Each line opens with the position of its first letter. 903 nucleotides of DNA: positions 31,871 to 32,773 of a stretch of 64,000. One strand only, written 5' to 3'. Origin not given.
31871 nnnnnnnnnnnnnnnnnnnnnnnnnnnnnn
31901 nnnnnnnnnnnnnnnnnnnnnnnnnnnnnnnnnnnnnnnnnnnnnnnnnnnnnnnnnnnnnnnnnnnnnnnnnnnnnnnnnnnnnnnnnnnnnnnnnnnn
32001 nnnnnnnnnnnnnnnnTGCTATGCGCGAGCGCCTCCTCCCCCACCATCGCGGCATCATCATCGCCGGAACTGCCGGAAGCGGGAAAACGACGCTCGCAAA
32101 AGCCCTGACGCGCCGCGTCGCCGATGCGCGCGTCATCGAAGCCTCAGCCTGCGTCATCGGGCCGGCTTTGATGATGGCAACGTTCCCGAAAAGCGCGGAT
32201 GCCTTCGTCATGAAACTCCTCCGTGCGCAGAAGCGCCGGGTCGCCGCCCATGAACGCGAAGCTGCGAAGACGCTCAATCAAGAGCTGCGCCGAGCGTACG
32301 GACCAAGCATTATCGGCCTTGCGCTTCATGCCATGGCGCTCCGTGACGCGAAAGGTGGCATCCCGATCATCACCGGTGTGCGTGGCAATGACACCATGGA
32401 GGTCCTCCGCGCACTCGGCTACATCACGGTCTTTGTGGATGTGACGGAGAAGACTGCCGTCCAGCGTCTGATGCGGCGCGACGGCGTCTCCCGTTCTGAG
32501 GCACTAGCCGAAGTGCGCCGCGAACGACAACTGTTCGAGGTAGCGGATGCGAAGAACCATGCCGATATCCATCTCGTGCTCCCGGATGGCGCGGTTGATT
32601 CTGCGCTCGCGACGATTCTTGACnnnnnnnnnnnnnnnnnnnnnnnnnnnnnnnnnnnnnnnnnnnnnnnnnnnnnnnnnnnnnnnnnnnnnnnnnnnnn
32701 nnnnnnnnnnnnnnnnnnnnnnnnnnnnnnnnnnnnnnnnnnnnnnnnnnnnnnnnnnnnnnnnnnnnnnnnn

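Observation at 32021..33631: Unusual fusion of a CoaE-like P-loop kinase to a zinc-ribbon plus TtuA/NcsA-like PP-loop ATPase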

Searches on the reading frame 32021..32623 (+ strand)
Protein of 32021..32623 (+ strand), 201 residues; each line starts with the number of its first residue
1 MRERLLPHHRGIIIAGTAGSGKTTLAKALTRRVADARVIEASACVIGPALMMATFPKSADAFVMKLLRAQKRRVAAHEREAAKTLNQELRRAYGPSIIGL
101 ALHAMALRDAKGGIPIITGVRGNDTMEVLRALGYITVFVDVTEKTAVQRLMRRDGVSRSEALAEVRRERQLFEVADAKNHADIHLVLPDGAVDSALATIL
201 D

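Call 62: search_protein_families(library=ncbifam, proteins=[window:32021-32623:+], max_evalue=0.001)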
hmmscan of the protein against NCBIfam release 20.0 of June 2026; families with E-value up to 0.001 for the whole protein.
window:32021-32623:+ (201 aa): 12 families
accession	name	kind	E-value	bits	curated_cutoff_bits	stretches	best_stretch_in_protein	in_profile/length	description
NF005115.0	PRK06547.1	equivalog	3e-06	26.7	173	1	11-41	17-47/172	hypothetical protein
NF010335.0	PRK13764.1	equivalog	4.4e-06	25.5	340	1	2-36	256-290/613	ATPase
NF006226.0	PRK08356.1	equivalog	7.5e-06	25.8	189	1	13-192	9-179/195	hypothetical protein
NF004018.0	PRK05480.1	equivalog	1.7e-05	24.3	180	0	12-38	9-35/210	uridine kinase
NF040667.1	hom_kin_desulfo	exception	3.7e-05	23.6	197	0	12-34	3-25/163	homoserine kinase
TIGR02782.1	TrbB_P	equivalog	0.00028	20.3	304.55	1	8-36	135-163/303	P-type conjugative transfer ATPase TrbB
NF010340.0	PRK13768.1-2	equivalog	0.00047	20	293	1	12-48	6-41/265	GTPase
TIGR02788.1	VirB11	equivalog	0.00062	18.9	249.95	1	8-38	143-174/308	P-type DNA transfer ATPase VirB11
NF006743.0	PRK09270.1-2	equivalog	0.00062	18.9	227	0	11-39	29-58/217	nucleoside/nucleotide kinase family protein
NF006746.0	PRK09270.1-5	subfamily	0.00071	18.5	250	0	12-35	24-47/210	nucleoside/nucleotide kinase family protein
TIGR00235.1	udk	equivalog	0.00085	19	220.3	0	12-38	9-35/207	uridine kinase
TIGR00152.1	TIGR00152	equivalog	0.00091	19.1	65.55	0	136-171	127-162/188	dephospho-CoA kinase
